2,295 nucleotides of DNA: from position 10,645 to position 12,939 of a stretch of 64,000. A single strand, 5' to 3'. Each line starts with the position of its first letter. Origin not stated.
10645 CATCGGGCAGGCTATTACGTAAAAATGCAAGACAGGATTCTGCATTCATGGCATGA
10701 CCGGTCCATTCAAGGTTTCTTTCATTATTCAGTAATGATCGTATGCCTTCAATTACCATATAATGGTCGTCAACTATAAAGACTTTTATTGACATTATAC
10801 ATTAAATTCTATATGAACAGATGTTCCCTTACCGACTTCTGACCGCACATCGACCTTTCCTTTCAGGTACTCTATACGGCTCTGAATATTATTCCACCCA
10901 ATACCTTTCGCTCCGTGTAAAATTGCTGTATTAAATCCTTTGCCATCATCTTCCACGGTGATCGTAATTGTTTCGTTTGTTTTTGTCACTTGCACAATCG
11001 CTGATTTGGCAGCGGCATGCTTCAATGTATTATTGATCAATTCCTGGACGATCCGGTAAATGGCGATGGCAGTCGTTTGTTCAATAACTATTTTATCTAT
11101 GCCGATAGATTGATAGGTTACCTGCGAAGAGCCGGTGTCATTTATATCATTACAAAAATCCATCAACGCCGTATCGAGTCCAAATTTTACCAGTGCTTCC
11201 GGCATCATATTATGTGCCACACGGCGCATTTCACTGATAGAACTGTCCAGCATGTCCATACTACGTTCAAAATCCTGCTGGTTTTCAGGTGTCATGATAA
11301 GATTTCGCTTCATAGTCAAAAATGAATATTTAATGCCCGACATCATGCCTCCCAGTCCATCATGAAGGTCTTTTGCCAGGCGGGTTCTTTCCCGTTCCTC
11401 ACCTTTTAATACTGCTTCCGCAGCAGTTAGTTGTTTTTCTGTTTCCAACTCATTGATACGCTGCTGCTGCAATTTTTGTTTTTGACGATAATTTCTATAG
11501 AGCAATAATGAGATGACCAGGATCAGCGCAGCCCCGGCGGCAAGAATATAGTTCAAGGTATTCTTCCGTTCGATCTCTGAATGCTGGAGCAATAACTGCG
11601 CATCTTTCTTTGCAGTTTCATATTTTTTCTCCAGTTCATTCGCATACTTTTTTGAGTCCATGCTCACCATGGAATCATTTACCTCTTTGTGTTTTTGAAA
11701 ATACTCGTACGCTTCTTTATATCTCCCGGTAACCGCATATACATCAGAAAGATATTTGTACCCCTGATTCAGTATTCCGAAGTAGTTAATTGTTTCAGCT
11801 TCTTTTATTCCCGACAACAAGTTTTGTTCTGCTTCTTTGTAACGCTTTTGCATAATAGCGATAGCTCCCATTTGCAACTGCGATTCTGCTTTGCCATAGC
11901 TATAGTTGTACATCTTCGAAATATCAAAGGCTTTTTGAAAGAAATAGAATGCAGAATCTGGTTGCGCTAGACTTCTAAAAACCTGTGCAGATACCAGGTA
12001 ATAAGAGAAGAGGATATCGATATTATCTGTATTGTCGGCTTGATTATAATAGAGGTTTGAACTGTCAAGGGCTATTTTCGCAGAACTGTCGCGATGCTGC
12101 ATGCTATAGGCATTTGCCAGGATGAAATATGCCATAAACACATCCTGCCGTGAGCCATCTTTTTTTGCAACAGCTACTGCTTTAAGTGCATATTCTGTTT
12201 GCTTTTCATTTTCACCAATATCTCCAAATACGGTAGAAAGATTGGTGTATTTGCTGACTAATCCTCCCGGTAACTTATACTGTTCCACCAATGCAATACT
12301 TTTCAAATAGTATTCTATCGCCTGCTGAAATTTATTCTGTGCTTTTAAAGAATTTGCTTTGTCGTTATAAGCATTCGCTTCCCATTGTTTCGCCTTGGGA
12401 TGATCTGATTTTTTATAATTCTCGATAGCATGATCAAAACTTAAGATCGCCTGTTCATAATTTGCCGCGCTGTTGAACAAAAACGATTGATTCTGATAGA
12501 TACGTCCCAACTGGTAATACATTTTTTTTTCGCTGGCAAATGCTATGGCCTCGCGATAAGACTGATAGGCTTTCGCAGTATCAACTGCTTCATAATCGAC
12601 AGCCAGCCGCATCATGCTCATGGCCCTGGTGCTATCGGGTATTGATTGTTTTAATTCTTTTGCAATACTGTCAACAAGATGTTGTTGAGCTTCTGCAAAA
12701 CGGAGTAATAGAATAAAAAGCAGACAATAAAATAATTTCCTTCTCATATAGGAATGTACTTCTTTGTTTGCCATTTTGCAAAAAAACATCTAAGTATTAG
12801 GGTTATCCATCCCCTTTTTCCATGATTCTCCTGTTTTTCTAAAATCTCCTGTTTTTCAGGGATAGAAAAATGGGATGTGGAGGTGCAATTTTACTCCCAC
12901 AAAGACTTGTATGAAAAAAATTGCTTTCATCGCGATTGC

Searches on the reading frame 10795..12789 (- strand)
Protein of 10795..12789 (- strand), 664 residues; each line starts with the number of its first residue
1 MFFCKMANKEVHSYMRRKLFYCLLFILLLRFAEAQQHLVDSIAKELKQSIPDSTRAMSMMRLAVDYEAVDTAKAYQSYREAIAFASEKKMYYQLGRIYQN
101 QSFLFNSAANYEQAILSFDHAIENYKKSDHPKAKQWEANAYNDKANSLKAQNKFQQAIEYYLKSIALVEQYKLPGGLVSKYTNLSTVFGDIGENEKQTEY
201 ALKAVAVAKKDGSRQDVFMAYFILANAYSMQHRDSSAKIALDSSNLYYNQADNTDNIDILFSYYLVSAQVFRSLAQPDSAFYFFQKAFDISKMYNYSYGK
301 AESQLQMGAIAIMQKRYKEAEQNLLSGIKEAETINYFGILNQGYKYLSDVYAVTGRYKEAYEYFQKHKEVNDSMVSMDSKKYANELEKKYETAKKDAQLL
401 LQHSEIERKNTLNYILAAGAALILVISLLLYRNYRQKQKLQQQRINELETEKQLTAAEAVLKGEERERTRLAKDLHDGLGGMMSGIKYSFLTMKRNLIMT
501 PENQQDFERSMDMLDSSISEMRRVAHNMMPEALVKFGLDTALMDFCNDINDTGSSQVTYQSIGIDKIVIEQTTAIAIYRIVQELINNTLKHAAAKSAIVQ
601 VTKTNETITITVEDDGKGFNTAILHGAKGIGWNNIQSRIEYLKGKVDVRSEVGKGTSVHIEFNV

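Call 3: search_protein_families(library=pfam, proteins=[window:10795-12789:-], max_evalue=1)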
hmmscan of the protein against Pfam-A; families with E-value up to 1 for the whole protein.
window:10795-12789:- (664 aa): 17 families
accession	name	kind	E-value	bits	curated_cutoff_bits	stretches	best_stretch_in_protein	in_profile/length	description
PF13424.12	TPR_12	-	8.4e-16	58.4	30.1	3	104-169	12-76/77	Tetratricopeptide repeat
PF02518.31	HATPase_c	-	9.7e-13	49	26.4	1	574-662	3-107/111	Histidine kinase-, DNA gyrase B-, and HSP90-like ATPase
PF07730.19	HisKA_3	-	1.4e-10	42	24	1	467-532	1-67/68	Histidine kinase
PF07719.23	TPR_2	-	1.4e-05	25.3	27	2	138-169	1-32/34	Tetratricopeptide repeat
PF00515.34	TPR_1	-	1.4e-05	25.2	27.8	2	138-167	1-30/34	Tetratricopeptide repeat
PF13581.12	HATPase_c_2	-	0.00015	22.2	27.4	1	570-622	25-82/127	Histidine kinase-like ATPase domain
PF13176.12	TPR_7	-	0.00083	19.7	27.9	1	145-170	6-31/36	Tetratricopeptide repeat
PF13374.12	TPR_10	-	0.001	19.5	27.5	1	138-169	2-33/42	Tetratricopeptide repeat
PF13589.12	HATPase_c_3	-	0.0015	19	25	1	580-625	6-51/137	Histidine kinase-, DNA gyrase B-, and HSP90-like ATPase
PF13428.12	TPR_14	-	0.0031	18.5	23.5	0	344-366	4-26/44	Tetratricopeptide repeat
PF13181.12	TPR_8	-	0.0046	17.5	25.7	1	138-167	1-30/34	Tetratricopeptide repeat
PF24838.2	8xMP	-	0.016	15.5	30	1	402-456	41-93/136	Octameric membrane protein family (8xMP)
PF04781.17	DUF627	-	0.018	15.5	27.6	1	214-305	8-104/108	Protein of unknown function (DUF627)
PF07219.19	HemY_N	-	0.019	15.5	31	0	299-332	57-90/107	HemY protein N-terminus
PF15345.11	TMEM51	-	0.089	13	25.5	1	403-457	54-106/237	Transmembrane protein 51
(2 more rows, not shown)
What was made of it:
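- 10795..12789 (-): Sensor histidine kinase: signal/anchor segment, about 370 aa of extracytoplasmic TPR, one transmembrane helix (around aa 415-435), HisKA_3 and HATPase_c. The true start is probably the Met at 12747 (MRRKLF...). Pfam TPR_12 8e-16, HisKA_3 1.4e-10, HATPase_c 1e-12 (call 3).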

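Call 4: search_protein_families(library=ncbifam, proteins=[window:10795-12789:-], max_evalue=1)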
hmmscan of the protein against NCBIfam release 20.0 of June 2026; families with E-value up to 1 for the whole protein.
window:10795-12789:- (664 aa): 25 families
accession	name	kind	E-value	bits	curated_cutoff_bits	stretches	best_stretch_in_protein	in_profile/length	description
NF052443.1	SensHisKinMctS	equivalog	1e-36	126.3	700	1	422-660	208-444/457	two-component system sensor histidine kinase MctS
NF008649.0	PRK11644.1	equivalog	3.8e-27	95.2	408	1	405-660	245-492/499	signal transduction histidine-protein kinase/phosphatase UhpB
NF052531.1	Strep_LiaS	equivalog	1.2e-22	80.7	450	1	442-661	104-324/328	envelope stress sensor histidine kinase LiaS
NF053520.1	HK_Porph_FimS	equivalog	2.8e-18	65.5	600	3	19-211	4-197/618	sensor histidine kinase FimS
NF007896.0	PRK10600.1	equivalog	4e-17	62.1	578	1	431-663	348-584/598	nitrate/nitrite two-component system sensor histidine kinase NarX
NF008184.0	PRK10935.1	equivalog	1.5e-15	56.9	553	1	467-663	363-558/565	nitrate/nitrite two-component system sensor histidine kinase NarQ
NF047322.1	HK_morpho_MacS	equivalog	4.7e-14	52.4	300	1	450-661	166-365/367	MacS family sensor histidine kinase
NF047786.1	his_kin_MadS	equivalog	5.4e-12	45.5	500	1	432-652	195-424/434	MadS family sensor histidine kinase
NF033792.0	ActS_PrrB_HisK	equivalog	8.8e-07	28.1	350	1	408-625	145-359/423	ActS/PrrB/RegB family redox-sensitive histidine kinase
NF053617.1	SARPRegAfsRStmc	equivalog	3.2e-06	25.4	1430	2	31-244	673-882/986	SARP-family global regulator AfsR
NF053720.1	NsdA_fam_reg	subfamily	6.3e-06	26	75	1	156-290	219-358/432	NsdA family TPR-like regulatory protein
TIGR02916.1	PEP_his_kin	equivalog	2e-05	23.4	300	1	501-660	507-676/679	XrtA/PEP-CTERM system histidine kinase PrsK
NF040691.1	MtrAB_MtrB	equivalog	3.1e-05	23.2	450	1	577-620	388-431/507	MtrAB system histidine kinase MtrB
NF053779.1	BT3442_fam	equivalog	4.7e-05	22.3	940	1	348-457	298-405/563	BT3442 family protein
NF047874.1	MASE3_PAS_HK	subfamily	0.0003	19.7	560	2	576-620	519-564/655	MASE3 domain-containing sensor histidine kinase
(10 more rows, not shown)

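Call 5: search_protein_families(library=padloc, proteins=[window:10795-12789:-], max_evalue=1)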
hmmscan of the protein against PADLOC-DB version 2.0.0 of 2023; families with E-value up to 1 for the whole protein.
window:10795-12789:- (664 aa): 1 family
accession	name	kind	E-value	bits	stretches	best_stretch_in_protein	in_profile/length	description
PDLC01169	TPR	-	6.8e-08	30.2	2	73-340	94-251/252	TPR repeats containing protein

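Call 88: find_related_loci(query=A6, collection=metagenome_contigs, flank=9000)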
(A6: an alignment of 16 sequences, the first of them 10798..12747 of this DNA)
Query A6 (650 aa) in metagenome_contigs; peptide patterns used: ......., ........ (x = any residue, [..] = any of these).
600 stretches matched a pattern (row limit reached: there are more); 571 encode a relative of the query (tblastn E <= 1e-3); the best 80 are kept; 79 distinct loci.
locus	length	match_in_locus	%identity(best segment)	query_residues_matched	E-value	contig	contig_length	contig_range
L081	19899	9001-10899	79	18-650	0e+0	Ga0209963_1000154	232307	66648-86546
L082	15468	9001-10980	64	5-650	0e+0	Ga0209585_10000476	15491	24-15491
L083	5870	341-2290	60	1-648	0e+0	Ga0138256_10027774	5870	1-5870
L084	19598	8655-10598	60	3-648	0e+0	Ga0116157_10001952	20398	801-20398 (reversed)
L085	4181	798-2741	52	5-648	0e+0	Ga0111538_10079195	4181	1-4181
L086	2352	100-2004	53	20-649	0e+0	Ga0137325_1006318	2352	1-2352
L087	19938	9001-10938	50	1-650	0e+0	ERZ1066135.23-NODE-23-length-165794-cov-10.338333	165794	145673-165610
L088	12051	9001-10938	45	2-648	1e-172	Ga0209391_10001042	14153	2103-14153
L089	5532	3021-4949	46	9-650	1e-170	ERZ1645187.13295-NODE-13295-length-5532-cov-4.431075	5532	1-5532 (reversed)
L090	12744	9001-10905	45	21-650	5e-162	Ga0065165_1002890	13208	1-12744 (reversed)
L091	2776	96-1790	46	73-648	1e-158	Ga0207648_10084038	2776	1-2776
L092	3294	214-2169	43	3-649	6e-154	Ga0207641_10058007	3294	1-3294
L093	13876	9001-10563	49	139-650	3e-146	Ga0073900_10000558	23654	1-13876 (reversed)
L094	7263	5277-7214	43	3-650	7e-145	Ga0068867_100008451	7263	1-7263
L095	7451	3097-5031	42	10-650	5e-145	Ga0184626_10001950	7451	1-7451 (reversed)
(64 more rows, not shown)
